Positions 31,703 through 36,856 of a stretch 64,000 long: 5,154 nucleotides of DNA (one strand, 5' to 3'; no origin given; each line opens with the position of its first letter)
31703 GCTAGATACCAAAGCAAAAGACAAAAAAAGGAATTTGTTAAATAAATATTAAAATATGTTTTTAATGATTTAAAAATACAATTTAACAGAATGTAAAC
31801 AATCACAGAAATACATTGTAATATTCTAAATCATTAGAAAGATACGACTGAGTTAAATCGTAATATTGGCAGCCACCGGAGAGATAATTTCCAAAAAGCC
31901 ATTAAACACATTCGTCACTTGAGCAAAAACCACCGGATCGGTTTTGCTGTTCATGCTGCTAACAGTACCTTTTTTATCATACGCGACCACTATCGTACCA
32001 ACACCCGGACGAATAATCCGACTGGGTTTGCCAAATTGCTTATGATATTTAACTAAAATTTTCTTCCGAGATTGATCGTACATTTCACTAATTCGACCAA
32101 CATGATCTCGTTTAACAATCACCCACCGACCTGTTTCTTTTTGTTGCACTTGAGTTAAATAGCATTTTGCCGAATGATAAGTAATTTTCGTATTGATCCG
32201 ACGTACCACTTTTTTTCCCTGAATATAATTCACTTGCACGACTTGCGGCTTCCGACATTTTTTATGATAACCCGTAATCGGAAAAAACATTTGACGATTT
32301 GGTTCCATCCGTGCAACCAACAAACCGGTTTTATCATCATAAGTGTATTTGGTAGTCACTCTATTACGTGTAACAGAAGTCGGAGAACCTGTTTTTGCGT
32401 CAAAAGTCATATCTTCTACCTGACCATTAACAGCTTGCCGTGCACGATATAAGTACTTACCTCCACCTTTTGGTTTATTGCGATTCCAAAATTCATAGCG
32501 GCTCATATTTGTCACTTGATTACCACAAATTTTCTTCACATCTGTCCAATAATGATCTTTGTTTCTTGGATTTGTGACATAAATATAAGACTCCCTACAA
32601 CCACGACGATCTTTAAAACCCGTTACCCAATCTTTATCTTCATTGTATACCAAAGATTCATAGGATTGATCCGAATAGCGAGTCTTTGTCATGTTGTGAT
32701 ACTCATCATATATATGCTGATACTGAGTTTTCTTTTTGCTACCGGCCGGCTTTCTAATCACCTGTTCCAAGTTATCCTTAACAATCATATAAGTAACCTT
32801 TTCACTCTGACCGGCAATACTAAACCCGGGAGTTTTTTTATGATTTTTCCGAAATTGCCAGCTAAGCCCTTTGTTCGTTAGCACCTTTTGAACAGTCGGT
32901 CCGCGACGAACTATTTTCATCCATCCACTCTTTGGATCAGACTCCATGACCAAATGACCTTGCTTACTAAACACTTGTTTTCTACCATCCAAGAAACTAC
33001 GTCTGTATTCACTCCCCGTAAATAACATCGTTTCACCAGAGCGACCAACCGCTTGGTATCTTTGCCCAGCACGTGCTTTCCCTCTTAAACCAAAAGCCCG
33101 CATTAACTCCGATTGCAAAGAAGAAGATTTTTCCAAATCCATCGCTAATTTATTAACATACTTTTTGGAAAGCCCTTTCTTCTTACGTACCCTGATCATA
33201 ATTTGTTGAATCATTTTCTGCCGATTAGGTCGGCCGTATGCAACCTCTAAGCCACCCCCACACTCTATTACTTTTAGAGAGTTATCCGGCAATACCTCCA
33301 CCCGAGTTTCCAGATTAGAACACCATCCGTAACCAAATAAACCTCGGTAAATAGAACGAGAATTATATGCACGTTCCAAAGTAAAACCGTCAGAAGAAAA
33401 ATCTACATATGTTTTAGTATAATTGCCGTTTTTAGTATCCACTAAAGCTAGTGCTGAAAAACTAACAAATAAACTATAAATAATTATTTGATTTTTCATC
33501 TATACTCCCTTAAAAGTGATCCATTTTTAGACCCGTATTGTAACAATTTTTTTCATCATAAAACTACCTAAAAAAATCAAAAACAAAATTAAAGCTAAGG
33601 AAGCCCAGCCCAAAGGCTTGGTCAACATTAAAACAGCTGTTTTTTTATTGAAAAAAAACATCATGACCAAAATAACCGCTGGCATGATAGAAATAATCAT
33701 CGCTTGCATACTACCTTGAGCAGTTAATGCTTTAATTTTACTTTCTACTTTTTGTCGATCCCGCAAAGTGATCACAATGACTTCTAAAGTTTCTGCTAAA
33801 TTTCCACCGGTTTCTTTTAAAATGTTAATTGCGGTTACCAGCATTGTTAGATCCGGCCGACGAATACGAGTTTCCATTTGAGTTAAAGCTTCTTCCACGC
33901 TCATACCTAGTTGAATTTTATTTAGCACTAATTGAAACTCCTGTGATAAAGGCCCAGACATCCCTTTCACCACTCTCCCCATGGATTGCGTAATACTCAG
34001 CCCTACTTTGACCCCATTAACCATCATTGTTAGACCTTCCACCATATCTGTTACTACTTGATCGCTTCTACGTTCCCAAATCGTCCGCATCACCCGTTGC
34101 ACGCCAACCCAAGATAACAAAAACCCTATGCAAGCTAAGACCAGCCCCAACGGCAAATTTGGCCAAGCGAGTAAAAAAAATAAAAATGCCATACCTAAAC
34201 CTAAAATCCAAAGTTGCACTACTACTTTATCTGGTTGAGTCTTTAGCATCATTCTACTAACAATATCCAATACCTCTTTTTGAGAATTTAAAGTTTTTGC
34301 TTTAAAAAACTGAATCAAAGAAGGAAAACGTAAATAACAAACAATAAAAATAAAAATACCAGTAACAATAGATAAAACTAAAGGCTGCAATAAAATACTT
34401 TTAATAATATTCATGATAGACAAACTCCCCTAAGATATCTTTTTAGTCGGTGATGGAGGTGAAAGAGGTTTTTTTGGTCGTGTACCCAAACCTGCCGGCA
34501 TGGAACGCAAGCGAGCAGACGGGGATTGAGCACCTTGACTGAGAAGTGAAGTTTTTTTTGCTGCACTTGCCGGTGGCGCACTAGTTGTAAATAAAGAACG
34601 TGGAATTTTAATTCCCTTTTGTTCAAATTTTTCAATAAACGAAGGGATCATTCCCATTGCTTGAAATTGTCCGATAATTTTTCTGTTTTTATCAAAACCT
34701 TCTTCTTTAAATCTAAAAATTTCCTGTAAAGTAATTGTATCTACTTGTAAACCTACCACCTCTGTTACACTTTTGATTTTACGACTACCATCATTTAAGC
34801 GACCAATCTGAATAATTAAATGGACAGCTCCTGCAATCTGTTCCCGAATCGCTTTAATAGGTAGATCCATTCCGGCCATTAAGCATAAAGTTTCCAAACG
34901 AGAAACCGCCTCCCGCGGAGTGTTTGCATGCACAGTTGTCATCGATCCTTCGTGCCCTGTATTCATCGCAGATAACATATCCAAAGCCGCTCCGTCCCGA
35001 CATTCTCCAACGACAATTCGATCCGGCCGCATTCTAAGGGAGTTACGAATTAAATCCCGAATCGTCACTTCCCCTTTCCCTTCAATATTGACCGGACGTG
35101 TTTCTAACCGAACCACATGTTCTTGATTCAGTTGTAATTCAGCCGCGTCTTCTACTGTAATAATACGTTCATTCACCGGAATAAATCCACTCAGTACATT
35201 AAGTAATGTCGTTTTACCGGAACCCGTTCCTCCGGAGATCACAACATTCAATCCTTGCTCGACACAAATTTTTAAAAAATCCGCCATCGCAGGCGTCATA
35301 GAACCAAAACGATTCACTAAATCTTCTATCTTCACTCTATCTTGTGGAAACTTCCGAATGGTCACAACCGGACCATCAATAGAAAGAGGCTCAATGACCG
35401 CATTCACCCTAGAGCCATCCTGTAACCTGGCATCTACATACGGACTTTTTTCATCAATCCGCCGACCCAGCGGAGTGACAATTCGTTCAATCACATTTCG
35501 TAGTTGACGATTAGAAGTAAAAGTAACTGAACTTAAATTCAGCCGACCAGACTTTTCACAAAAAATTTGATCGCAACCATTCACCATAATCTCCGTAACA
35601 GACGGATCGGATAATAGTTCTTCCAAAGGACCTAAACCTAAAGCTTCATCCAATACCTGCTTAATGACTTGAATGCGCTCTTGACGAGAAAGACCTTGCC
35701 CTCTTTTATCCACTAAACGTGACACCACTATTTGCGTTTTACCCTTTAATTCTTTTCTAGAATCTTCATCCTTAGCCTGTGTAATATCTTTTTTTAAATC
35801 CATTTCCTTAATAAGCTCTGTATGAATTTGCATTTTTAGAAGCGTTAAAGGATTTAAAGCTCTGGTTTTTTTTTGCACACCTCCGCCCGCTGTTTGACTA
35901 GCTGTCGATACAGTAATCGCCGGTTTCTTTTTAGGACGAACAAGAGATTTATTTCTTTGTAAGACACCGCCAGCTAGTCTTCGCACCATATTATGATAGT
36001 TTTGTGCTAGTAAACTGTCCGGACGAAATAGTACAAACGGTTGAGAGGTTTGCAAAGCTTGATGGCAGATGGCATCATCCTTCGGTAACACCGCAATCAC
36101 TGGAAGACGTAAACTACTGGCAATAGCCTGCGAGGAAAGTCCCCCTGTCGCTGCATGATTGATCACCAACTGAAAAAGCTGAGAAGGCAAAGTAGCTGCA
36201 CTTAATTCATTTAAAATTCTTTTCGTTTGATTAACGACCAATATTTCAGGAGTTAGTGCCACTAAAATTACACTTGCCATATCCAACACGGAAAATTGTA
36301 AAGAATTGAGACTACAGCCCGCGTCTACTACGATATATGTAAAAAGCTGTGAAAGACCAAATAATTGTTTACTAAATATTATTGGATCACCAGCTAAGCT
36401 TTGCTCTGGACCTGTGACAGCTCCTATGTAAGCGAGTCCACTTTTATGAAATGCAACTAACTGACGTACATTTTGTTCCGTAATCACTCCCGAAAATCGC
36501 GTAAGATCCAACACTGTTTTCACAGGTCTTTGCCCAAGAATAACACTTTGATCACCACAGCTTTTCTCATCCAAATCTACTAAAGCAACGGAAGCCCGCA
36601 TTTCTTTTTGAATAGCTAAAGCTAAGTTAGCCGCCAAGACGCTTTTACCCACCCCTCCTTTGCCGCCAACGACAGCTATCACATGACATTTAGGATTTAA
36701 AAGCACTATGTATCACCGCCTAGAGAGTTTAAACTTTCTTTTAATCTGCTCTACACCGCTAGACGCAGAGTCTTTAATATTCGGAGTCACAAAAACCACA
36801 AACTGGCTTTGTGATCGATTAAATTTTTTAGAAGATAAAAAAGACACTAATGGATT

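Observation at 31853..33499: Toxin-less YD-repeat protein encoded as the last gene of the Tad operon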

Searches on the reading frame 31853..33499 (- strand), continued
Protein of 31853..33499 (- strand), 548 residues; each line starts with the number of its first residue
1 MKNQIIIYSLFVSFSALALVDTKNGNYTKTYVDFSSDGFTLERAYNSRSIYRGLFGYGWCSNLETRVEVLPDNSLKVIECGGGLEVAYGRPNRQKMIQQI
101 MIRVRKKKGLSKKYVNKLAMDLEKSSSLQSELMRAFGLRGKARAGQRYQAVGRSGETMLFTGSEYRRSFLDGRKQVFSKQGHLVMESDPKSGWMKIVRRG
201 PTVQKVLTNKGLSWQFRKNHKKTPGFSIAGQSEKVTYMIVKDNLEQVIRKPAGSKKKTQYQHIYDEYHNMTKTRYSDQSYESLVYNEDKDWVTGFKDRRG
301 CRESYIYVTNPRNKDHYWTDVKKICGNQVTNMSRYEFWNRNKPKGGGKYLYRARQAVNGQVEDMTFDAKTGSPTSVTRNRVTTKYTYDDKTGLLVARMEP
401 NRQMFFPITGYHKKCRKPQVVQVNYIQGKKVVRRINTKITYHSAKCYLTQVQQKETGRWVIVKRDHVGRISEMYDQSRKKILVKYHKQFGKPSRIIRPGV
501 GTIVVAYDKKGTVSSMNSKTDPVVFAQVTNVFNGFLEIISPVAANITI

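Call 44: search_protein_families(library=pfam, proteins=[window:31853-33499:-, P0185], max_evalue=10)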
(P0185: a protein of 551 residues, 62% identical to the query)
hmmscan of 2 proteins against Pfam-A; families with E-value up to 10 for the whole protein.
window:31853-33499:- (548 aa): 4 families
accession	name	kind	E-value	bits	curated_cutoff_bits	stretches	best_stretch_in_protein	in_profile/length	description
PF20148.4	DUF6531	-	3.9e-09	37.2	24.1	1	20-77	4-64/74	Domain of unknown function (DUF6531)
PF05593.20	RHS_repeat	-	0.021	15.7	22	0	374-396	8-30/38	RHS Repeat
PF19671.4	DUF6174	-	0.041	14.6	23.8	1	459-495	64-100/122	Family of unknown function (DUF6174)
PF19240.4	DUF5890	-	0.3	11.5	27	1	257-290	8-43/75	Family of unknown function (DUF5890)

P0185 (551 aa): 6 families
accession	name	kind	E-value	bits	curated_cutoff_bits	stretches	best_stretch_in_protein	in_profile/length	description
PF05593.20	RHS_repeat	-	4.6e-11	43.3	22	3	265-282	15-32/38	RHS Repeat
PF20148.4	DUF6531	-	5.9e-09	36.6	24.1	1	21-83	4-65/74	Domain of unknown function (DUF6531)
PF23163.1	CSD_RNase_II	-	0.0015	18.9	24.3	1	444-479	9-44/60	CSD-like barrel domain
PF00963.24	Cohesin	-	0.011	16.3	24.1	1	408-487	32-109/139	Cohesin domain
PF09792.14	But2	-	0.077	13.8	24.2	1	438-475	58-95/141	Ubiquitin 3 binding protein But2 C-terminal domain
PF06240.19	COXG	-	0.11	12.7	22.2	1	422-485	29-91/140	Carbon monoxide dehydrogenase subunit G (CoxG)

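Call 67: search_protein_representatives(alignment_id=A1)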
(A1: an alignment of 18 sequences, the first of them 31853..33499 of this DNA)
Query: 18 sequences, 547 profile positions. Proteins with E-value up to 0.001 (for the whole library): 16836; up to 1e-10: 6534; up to 1e-30: 733. The best 150 are listed.
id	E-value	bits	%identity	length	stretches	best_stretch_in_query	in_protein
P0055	2.9e-226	768.8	-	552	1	2-547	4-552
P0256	3.6e-207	705.8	-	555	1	2-547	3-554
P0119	2.8e-189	646.8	-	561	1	5-547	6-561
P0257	3.0e-168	577.3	-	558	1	5-542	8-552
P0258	4.4e-164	563.6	-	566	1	6-547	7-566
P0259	6.6e-163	559.7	-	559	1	1-547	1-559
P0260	1.7e-160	551.8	-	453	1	7-428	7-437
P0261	3.4e-157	540.9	-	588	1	2-540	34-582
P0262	1.2e-156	539.1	-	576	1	7-546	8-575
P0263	1.6e-156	538.7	-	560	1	5-546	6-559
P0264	6.4e-156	536.7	-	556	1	6-546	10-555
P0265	7.9e-153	526.5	-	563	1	6-544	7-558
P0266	2.5e-152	524.8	-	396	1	5-377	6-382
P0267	2.3e-150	518.3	-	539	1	5-545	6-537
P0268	1.3e-145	502.7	-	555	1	3-543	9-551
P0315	1.4e-92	327.6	-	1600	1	4-501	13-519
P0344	4.4e-76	273.2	-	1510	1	6-420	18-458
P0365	4.6e-68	246.7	-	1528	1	5-424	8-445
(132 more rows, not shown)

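Call 68: search_protein_families(library=pfam, proteins=[P0315, P0344, P0365], max_evalue=0.001)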
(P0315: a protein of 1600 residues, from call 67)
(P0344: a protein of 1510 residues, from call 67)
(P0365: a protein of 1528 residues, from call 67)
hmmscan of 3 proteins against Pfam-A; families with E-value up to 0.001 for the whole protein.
P0315 (1600 aa): 22 families
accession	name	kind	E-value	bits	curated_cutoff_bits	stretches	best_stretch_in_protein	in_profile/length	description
PF12770.12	CHAT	-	4.7e-57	194.1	24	1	1287-1598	2-289/289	CHAT domain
PF13424.12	TPR_12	-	1.5e-34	118.4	30.1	4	948-1019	4-75/77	Tetratricopeptide repeat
PF00515.34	TPR_1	-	1.8e-18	66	27.8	0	825-853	3-31/34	Tetratricopeptide repeat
PF07719.23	TPR_2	-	3.8e-17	61.4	27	0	824-854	2-32/34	Tetratricopeptide repeat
PF24885.1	TPR_NPHP3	-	1.2e-14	54.7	100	1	791-903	109-222/239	Nephrocystin-3 TPR domain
PF13428.12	TPR_14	-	1.4e-14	53.6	23.5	0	951-974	5-28/44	Tetratricopeptide repeat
PF13176.12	TPR_7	-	1.6e-13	50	27.9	0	826-850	2-26/36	Tetratricopeptide repeat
PF13181.12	TPR_8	-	2.9e-13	49.2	25.7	0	825-852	3-30/34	Tetratricopeptide repeat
PF05593.20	RHS_repeat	-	1.8e-11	44.6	22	1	207-234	1-28/38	RHS Repeat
PF13174.12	TPR_6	-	6.8e-10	39.4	26.3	0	950-972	3-25/33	Tetratricopeptide repeat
PF17874.7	TPR_MalT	-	1.6e-09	38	45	1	833-1110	11-268/336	MalT-like TPR region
PF14559.12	TPR_19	-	9.9e-09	35.8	25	0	1086-1111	29-54/68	Tetratricopeptide repeat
PF20148.4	DUF6531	-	3.5e-08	34.1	24.1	1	44-96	21-70/74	Domain of unknown function (DUF6531)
PF13374.12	TPR_10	-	3.8e-08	33.5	27.5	0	826-855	5-34/42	Tetratricopeptide repeat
PF12895.13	ANAPC3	-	7e-07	29.9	27.2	0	950-978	26-53/82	Anaphase-promoting complex, cyclosome, subunit 3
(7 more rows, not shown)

P0344 (1510 aa): 6 families
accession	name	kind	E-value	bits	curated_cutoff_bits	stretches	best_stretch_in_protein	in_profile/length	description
PF12770.12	CHAT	-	8.3e-55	186.7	24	1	1206-1508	2-289/289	CHAT domain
PF13424.12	TPR_12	-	4.6e-19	68.8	30.1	3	783-855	3-77/77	Tetratricopeptide repeat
PF20148.4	DUF6531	-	8.3e-08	32.9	24.1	1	67-118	24-74/74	Domain of unknown function (DUF6531)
PF24885.1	TPR_NPHP3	-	1.8e-07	31.3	100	0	820-913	96-189/239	Nephrocystin-3 TPR domain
PF13374.12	TPR_10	-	4.2e-05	23.8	27.5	1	823-861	2-40/42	Tetratricopeptide repeat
PF05593.20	RHS_repeat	-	5.2e-05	24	22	0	307-339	1-32/38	RHS Repeat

P0365 (1528 aa): 5 families
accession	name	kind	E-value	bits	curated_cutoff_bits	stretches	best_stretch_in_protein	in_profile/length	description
PF12770.12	CHAT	-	2.9e-60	204.6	24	1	1233-1526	4-289/289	CHAT domain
PF05593.20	RHS_repeat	-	3.8e-08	34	22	0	389-424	1-36/38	RHS Repeat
PF13424.12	TPR_12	-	3e-07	31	30.1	0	600-657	15-71/77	Tetratricopeptide repeat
PF20148.4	DUF6531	-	6.8e-07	30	24.1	1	48-98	23-72/74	Domain of unknown function (DUF6531)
PF13374.12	TPR_10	-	1e-06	29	27.5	0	846-869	7-30/42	Tetratricopeptide repeat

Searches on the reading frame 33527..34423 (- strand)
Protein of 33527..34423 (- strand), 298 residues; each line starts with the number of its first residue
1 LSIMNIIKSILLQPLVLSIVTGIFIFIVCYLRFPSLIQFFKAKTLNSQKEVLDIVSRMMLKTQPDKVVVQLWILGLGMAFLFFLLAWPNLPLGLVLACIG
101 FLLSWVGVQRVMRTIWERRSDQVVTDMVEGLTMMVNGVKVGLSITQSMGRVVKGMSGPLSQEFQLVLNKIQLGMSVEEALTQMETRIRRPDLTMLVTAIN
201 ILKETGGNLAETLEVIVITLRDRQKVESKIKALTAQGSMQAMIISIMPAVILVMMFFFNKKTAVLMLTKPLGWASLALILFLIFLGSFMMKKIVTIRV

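Call 4: search_protein_families(library=pfam, proteins=[window:33527-34423:-], max_evalue=0.01)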
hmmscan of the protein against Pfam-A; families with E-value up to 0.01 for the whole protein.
window:33527-34423:- (298 aa): 1 family
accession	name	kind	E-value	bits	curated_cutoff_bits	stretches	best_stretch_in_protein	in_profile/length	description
PF00482.28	T2SSF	-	1.9e-18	67.1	25.2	1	132-256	3-124/125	Type II secretion system (T2SS), protein F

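Call 5: search_protein_families(library=ncbifam, proteins=[window:33527-34423:-], max_evalue=0.01)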
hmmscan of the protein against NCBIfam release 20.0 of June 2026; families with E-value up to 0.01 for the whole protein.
window:33527-34423:- (298 aa): 0 families

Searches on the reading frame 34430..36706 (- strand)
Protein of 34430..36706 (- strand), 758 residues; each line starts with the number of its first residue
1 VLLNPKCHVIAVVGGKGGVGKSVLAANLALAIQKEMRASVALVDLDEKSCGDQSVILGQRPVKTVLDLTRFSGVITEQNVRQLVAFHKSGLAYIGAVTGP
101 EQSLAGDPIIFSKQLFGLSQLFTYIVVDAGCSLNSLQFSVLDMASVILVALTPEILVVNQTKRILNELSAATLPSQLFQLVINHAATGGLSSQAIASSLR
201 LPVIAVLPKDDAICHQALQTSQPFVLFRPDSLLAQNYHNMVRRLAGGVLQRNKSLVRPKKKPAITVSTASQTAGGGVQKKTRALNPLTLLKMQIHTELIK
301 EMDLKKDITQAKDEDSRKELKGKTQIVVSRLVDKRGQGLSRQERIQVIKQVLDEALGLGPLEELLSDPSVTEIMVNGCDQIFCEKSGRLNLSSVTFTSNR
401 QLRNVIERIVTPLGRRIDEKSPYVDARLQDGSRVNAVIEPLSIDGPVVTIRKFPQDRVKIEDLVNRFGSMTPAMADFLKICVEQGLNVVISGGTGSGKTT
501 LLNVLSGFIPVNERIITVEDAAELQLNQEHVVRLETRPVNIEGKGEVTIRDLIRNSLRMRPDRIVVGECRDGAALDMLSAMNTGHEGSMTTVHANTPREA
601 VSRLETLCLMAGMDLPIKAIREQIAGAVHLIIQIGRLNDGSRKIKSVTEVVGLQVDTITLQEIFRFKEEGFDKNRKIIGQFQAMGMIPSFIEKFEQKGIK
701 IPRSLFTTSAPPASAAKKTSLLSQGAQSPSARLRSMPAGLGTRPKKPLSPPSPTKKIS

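Call 4: search_protein_families(library=pfam, proteins=[window:34430-36706:-], max_evalue=0.01)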
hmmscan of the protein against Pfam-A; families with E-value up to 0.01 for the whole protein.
window:34430-36706:- (758 aa): 24 families
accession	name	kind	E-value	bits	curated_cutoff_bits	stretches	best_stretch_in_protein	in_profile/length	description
PF00437.27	T2SSE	-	6.2e-62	209.8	24.9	1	356-636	3-279/370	Type II/IV secretion system protein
PF01656.29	CbiA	-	6.8e-13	49.1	25.4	1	10-216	1-118/125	CobQ/CobB/MinD/ParA nucleotide binding domain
PF13614.12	AAA_31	-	3.6e-09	37.2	27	1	8-168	2-164/177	AAA domain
PF00142.24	Fer4_NifH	-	6.8e-09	36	25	1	13-259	5-254/271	4Fe-4S iron sulfur cluster binding proteins, NifH/frxC family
PF10609.15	ParA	-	9.3e-09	35.5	27.1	1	8-46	4-41/246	NUBPL iron-transfer P-loop NTPase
PF00005.33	ABC_tran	-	1.2e-07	32.9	25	1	479-524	5-49/137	ABC transporter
PF13191.12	AAA_16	-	1.5e-05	26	32.6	0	484-506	23-45/167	AAA ATPase domain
PF20720.3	nSTAND3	-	3.3e-05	24.1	27.2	0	471-506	4-38/155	Novel STAND NTPase 3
PF13401.12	AAA_22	-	0.00014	22.6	27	0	10-49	7-45/130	AAA domain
PF13521.12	AAA_28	-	0.00039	21.1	27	0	488-529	2-39/164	AAA domain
PF06414.18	Zeta_toxin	-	0.00041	20.3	22.3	0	9-47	17-53/199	Zeta toxin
PF02374.21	ArsA_ATPase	-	0.00058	19.6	24.3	0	11-45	4-37/305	Anion-transporting ATPase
PF06564.18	CBP_BcsQ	-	0.0011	18.9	21.3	0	9-46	3-39/234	Cellulose biosynthesis protein BcsQ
PF13481.12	AAA_25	-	0.0012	19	27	0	10-32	35-57/195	AAA domain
PF02492.25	cobW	-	0.0016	18.5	20.7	0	488-566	3-89/180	CobW/HypB/UreG, nucleotide-binding domain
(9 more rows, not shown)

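Call 5: search_protein_families(library=ncbifam, proteins=[window:34430-36706:-], max_evalue=0.01)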
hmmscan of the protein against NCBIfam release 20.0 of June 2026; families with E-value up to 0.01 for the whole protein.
window:34430-36706:- (758 aa): 90 families (the best 25 are shown)
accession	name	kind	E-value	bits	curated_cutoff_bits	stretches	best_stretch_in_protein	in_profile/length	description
TIGR03819.1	heli_sec_ATPase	hypoth_equivalog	1.5e-98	330.1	373.15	1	317-648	11-339/340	TadA family conjugal transfer-associated ATPase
TIGR02788.1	VirB11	equivalog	1.4e-63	214.8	249.95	2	474-647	133-306/308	P-type DNA transfer ATPase VirB11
TIGR02782.1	TrbB_P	equivalog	4.4e-61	206.8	304.55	1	361-654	14-297/303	P-type conjugative transfer ATPase TrbB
NF058587.1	archaellum_moto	equivalog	3.3e-57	194.4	550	1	317-667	112-452/527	archaellum flagellar ATPase motor FlaI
NF010469.0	PRK13894.1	subfamily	7.8e-52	176.6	508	1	350-654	17-311/320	conjugal transfer ATPase TrbB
NF010475.0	PRK13900.1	equivalog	3.3e-51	174.3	389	2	474-647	149-322/333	type IV secretion system ATPase VirB11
NF010407.0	PRK13833.1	subfamily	2e-49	168.8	499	1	351-656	13-306/323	conjugal transfer protein TrbB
NF053672.1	bindosome_BasE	exception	2.6e-36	125.4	1000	1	388-667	174-442/512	bindosome assembly system ATPase subunit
NF010425.0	PRK13851.1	equivalog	9e-36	123.4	461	2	474-634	151-312/344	type IV secretion system protein VirB11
TIGR01969.1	minD_arch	subfamily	6.2e-20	71.4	201.75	1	9-250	2-233/251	cell division ATPase MinD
NF041000.1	ATPase_ComGA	equivalog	9.5e-19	67.4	300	1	479-609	122-247/267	competence type IV pilus ATPase ComGA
TIGR01968.1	minD_bact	equivalog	3e-17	62.8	212.9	1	8-248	2-240/261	septum site-determining protein MinD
TIGR03815.1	CpaE_hom_Actino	equivalog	1.8e-16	60.2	154.45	1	6-215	110-313/340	septum site-determining protein Ssd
TIGR01420.1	pilT_fam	subfamily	9.2e-16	58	319.1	1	386-686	30-313/343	PilT/PilU family type 4a pilus ATPase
TIGR02525.1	plasmid_TraJ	equivalog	2.7e-15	56.2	368.3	1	483-608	148-273/372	plasmid transfer ATPase TraJ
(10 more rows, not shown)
